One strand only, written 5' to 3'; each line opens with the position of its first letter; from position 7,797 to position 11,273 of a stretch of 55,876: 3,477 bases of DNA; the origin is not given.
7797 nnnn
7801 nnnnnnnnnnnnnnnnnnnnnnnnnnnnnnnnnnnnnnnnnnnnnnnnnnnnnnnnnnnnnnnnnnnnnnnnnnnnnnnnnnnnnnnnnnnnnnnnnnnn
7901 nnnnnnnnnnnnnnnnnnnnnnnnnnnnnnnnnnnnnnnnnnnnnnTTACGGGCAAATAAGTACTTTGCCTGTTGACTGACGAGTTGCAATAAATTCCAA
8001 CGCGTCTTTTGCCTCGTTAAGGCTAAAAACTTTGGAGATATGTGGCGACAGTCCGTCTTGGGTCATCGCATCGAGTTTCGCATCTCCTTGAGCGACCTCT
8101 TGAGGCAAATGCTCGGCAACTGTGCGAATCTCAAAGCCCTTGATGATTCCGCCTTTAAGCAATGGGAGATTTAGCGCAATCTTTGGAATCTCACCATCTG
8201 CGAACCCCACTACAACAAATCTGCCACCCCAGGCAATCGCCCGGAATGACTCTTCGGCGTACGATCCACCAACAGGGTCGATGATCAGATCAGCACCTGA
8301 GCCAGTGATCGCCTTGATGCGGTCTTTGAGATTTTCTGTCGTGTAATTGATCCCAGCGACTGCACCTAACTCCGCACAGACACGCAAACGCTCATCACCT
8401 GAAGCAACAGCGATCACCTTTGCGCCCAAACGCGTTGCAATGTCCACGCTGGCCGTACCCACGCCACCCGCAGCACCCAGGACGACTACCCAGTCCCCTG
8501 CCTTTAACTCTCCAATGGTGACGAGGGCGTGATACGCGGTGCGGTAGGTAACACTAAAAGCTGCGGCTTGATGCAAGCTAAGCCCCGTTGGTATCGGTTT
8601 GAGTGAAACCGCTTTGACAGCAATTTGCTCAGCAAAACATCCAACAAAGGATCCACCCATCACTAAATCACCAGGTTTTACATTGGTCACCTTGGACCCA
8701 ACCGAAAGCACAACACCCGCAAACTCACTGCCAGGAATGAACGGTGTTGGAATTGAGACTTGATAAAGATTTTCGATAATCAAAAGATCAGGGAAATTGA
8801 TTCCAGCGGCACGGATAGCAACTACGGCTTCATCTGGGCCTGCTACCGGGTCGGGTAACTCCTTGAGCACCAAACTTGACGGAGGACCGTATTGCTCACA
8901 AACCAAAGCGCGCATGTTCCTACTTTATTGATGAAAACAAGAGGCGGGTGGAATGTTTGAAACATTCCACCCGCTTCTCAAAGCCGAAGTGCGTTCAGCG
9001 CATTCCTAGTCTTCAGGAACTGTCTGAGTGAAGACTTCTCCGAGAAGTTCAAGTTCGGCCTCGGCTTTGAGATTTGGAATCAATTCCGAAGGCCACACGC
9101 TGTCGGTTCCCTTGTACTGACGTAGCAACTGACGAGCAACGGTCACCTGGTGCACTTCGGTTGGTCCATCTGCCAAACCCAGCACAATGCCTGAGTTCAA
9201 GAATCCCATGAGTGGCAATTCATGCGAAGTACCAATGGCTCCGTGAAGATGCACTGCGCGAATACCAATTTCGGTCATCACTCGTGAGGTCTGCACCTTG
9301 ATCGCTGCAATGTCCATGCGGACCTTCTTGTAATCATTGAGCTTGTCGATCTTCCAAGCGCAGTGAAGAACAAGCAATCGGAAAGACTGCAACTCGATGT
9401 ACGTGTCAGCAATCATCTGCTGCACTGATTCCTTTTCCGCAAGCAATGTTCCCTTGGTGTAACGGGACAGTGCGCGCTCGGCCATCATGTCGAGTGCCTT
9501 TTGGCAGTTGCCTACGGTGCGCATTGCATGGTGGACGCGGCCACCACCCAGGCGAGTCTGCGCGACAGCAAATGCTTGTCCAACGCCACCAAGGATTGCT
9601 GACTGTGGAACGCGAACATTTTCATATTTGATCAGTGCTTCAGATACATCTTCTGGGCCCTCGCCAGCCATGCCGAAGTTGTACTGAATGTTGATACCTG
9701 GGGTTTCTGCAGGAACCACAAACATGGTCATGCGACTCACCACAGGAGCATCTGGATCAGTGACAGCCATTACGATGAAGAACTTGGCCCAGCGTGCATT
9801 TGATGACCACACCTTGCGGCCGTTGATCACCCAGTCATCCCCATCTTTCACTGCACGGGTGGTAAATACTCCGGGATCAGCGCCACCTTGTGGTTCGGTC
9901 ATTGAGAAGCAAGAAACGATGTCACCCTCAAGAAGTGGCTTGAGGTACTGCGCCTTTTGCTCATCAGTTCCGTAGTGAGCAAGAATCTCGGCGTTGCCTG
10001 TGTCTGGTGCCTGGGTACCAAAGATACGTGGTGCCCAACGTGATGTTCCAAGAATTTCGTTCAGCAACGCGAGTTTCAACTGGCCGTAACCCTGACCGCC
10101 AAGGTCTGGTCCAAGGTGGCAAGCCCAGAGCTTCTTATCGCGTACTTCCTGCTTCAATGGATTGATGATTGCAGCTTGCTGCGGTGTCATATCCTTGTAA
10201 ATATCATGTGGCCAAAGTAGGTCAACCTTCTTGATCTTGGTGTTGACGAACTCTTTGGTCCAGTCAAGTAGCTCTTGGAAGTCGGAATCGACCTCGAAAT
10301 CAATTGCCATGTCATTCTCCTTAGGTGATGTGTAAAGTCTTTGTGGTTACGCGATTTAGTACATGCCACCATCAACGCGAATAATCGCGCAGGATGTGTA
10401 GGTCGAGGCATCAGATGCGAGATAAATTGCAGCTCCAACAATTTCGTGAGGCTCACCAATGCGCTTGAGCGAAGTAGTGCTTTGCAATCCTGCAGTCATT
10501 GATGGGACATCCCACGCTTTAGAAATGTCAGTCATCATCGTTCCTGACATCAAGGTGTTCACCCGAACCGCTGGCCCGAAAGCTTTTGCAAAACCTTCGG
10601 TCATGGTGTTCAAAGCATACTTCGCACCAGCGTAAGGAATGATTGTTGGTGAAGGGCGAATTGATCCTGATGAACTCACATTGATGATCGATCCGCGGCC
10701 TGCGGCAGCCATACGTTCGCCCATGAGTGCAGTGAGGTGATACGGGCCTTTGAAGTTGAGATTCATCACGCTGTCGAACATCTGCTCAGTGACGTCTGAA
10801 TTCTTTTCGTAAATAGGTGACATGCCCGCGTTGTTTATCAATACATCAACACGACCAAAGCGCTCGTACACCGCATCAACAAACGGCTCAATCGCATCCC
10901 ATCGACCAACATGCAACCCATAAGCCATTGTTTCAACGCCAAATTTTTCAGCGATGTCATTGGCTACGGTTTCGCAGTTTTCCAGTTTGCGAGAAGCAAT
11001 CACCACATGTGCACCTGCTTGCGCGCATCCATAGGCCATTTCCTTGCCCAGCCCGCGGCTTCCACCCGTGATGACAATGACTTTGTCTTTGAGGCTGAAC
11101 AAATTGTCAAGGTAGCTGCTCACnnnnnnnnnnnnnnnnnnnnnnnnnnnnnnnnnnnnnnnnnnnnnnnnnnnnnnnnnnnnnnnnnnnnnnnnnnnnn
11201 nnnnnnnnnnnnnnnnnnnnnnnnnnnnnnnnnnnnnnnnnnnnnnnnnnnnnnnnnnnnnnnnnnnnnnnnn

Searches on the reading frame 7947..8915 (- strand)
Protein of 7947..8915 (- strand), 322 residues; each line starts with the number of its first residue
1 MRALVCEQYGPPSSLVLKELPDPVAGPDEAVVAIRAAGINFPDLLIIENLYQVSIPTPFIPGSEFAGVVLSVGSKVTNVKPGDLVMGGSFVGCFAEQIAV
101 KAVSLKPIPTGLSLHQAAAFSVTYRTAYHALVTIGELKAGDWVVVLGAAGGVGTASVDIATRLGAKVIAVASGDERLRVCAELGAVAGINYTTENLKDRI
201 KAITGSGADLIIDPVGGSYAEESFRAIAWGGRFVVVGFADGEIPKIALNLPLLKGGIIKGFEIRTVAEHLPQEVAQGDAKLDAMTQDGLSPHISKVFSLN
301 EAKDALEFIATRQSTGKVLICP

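Call 25: search_protein_families(library=pfam, proteins=[window:7947-8915:-], max_evalue=0.01)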
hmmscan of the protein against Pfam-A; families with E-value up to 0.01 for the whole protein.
window:7947-8915:- (322 aa): 5 families
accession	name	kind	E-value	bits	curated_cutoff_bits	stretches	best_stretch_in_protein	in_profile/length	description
PF00107.32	ADH_zinc_N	-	4.9e-24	85.2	31.8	1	151-265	1-116/129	Zinc-binding dehydrogenase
PF13602.12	ADH_zinc_N_2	-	4.6e-16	60.4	27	1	183-320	1-134/134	Zinc-binding dehydrogenase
PF08240.17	ADH_N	-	7.2e-15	55.6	23.5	1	26-109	1-103/104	Alcohol dehydrogenase GroES-like domain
PF01262.27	AlaDh_PNT_C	-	0.0011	18.8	23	1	132-202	21-92/214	Alanine dehydrogenase/PNT, C-terminal domain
PF00106.31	adh_short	-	0.0014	18.6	26.6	1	142-186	2-47/195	short chain dehydrogenase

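Call 86: search_protein_families(library=ncbifam, proteins=[window:7947-8915:-], max_evalue=1e-20)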
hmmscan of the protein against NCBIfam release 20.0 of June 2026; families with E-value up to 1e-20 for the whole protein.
window:7947-8915:- (322 aa): 12 families
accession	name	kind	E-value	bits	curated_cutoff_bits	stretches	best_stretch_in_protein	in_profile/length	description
TIGR02824.1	quinone_pig3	subfamily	7e-68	229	296.8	1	1-320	1-323/325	putative NAD(P)H quinone oxidoreductase, PIG3 family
NF010344.0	PRK13771.1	subfamily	3.1e-44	151.3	349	1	87-320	111-331/334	putative alcohol dehydrogenase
NF041183.1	Pks2_ls1_myc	equivalog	3.3e-37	127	2400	1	25-319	1430-1726/2086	sulfolipid-1 biosynthesis phthioceranic/hydroxyphthioceranic acid synthase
NF041172.1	AcrlCoa_red_Thmprot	equivalog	1.9e-35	122.4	500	1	90-321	114-333/334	acryloyl-CoA reductase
NF008024.0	PRK10754.1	subfamily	4.4e-35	121.3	348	1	8-322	9-327/327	NADPH:quinone reductase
TIGR01751.1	crot-CoA-red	equivalog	4.6e-30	104.6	378.55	1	91-203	139-253/398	crotonyl-CoA carboxylase/reductase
TIGR02823.1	oxido_YhdH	subfamily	6.9e-29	100.7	297.25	1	21-320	20-322/324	acrylyl-CoA reductase family protein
NF003808.0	PRK05396.1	equivalog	7e-26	90.9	380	0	87-320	114-338/341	L-threonine 3-dehydrogenase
TIGR00692.1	tdh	equivalog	1.7e-25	89.7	458.35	0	86-320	111-338/340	L-threonine 3-dehydrogenase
TIGR03989.1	Rxyl_3153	subfamily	6.1e-25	88.3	440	0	90-250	137-300/370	NDMA-dependent alcohol dehydrogenase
NF041097.1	keto_inos_dh_IolM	equivalog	1.2e-24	86.7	450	0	91-319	150-387/389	scyllo-inosose 3-dehydrogenase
TIGR03451.1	mycoS_dep_FDH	equivalog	3.2e-24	85.4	512.9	0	91-254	128-290/358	S-(hydroxymethyl)mycothiol dehydrogenase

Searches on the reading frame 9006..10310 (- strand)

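Call 25: search_protein_families(library=pfam, proteins=[window:9006-10310:-], max_evalue=0.01)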
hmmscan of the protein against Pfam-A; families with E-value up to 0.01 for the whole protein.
window:9006-10310:- (434 aa): 5 families
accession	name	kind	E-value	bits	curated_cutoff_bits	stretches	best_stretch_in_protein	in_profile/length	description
PF00441.29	Acyl-CoA_dh_1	-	1.1e-26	94.2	22.4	1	247-396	4-150/150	Acyl-CoA dehydrogenase, C-terminal domain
PF02770.24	Acyl-CoA_dh_M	-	1.2e-20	73.9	33.3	1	134-212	1-79/97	Acyl-CoA dehydrogenase, middle domain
PF02771.21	Acyl-CoA_dh_N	-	3.2e-08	34.4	22.9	1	12-130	5-113/113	Acyl-CoA dehydrogenase, N-terminal domain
PF08028.16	Acyl-CoA_dh_2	-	5e-06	27.3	22.7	1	261-367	3-116/134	Acyl-CoA dehydrogenase, C-terminal domain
PF11794.13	HpaB_N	-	0.0028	17.8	35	0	120-216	130-235/270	4-hydroxyphenylacetate 3-hydroxylase N terminal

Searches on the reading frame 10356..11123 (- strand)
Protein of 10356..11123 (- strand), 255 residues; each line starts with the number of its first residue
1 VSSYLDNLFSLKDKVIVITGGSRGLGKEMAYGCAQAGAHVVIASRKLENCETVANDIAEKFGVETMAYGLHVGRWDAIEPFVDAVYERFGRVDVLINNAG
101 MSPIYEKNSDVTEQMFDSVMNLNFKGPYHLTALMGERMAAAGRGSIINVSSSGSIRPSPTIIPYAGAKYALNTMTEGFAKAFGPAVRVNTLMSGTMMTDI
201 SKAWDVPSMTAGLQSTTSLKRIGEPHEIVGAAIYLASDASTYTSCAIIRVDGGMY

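Call 25: search_protein_families(library=pfam, proteins=[window:10356-11123:-], max_evalue=0.01)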
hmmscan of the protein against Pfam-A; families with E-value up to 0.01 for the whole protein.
window:10356-11123:- (255 aa): 4 families
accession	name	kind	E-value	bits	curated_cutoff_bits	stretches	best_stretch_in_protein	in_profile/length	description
PF13561.12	adh_short_C2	-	2.8e-47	161.7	27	1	23-254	6-235/236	Enoyl-(Acyl carrier protein) reductase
PF00106.31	adh_short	-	2e-46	158.4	26.6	1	14-204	1-190/195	short chain dehydrogenase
PF08659.16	KR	-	3.8e-09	37.2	22.6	1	16-187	3-172/180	KR domain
PF01370.27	Epimerase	-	0.0082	16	20.9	0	16-183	1-161/240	NAD dependent epimerase/dehydratase family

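Call 86: search_protein_families(library=ncbifam, proteins=[window:10356-11123:-], max_evalue=1e-20)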
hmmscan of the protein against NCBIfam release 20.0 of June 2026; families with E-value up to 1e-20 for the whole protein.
window:10356-11123:- (255 aa): 145 families (the best 25 are shown)
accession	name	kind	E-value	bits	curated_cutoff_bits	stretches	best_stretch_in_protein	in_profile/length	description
NF005559.1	PRK07231.1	subfamily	1.7e-63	214.4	215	1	11-254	2-247/249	glucose 1-dehydrogenase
NF005446.0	PRK07035.1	equivalog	5.3e-60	202.8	373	1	7-254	5-253/255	SDR family oxidoreductase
NF006070.0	PRK08213.1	subfamily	1.7e-50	171.9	279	1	5-254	4-256/259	gluconate 5-dehydrogenase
NF005893.0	PRK07856.1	equivalog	1.2e-49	168.9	255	1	9-253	5-240/255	SDR family oxidoreductase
NF005873.0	PRK07814.1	equivalog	2.5e-47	161.5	346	1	8-254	5-251/263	SDR family oxidoreductase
NF004778.0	PRK06124.1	equivalog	1.2e-46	159.2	303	1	7-254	5-252/256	SDR family oxidoreductase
NF004198.0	PRK05653.1-3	equivalog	2.5e-45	154.9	296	1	10-255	4-247/248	3-oxoacyl-ACP reductase FabG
NF053807.1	RhamDHLra1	equivalog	6.5e-45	153.8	400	1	11-255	2-248/252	L-rhamnose 1-dehydrogenase Lra1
NF009466.0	PRK12826.1-2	subfamily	2.3e-43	148.5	222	1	13-255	3-245/248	3-oxoacyl-ACP reductase FabG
NF005390.0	PRK06935.1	equivalog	2.8e-43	148.2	369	1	2-254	4-255/258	2-dehydro-3-deoxy-D-gluconate 5-dehydrogenase KduD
NF005681.0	PRK07478.1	subfamily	4.6e-43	147.4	267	1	10-254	3-249/254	SDR family oxidoreductase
NF004791.0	PRK06138.1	equivalog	4.7e-43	147.3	312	1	10-254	2-249/252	SDR family oxidoreductase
NF005983.0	PRK08085.1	equivalog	6.5e-43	147.2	408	1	6-254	2-250/254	gluconate 5-dehydrogenase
NF005309.0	PRK06841.1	subfamily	6.8e-43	147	286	1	4-253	6-251/255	GolD/DthD family dehydrogenase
NF049979.1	AlphHSDSHdhA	equivalog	7.3e-43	146.9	350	1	11-254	1-246/258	7alpha-hydroxysteroid dehydrogenase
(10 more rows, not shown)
